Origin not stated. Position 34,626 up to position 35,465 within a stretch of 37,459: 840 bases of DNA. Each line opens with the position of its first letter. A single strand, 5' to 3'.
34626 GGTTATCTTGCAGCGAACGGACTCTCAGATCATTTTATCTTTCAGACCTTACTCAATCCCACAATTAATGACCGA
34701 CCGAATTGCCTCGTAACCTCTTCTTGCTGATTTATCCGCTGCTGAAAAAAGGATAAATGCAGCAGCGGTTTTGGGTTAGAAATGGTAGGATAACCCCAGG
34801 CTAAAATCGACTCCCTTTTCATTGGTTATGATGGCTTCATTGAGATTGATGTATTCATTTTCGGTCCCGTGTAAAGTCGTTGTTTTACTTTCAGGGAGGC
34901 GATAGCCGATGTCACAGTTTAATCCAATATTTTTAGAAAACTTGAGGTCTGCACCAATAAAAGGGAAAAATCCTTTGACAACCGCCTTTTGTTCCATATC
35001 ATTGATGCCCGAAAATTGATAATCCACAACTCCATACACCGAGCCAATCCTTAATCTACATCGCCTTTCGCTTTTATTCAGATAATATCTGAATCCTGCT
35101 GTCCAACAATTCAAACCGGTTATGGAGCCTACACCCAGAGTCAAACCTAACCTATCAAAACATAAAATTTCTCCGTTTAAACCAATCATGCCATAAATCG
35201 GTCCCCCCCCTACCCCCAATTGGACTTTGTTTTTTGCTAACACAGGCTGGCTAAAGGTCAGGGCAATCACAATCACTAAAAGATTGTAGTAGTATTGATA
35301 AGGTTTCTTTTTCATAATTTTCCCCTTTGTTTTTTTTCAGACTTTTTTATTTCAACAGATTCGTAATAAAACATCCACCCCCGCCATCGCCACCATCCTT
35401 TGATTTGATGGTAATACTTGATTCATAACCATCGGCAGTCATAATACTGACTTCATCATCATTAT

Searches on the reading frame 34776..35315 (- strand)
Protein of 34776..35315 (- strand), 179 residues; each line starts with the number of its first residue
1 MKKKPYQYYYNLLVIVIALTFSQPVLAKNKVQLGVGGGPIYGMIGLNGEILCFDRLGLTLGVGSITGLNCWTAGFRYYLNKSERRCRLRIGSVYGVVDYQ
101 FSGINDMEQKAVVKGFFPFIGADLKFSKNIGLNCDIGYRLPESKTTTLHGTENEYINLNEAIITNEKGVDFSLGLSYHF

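Call 84: search_protein_families(library=pfam, proteins=[window:34776-35315:-], max_evalue=0.01)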
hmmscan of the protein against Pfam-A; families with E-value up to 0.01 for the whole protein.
window:34776-35315:- (179 aa): 1 family
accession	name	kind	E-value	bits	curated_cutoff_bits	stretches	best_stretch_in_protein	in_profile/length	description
PF13505.12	OMP_b-brl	-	0.0037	17.9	28.7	0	74-179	92-175/175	Outer membrane protein beta-barrel domain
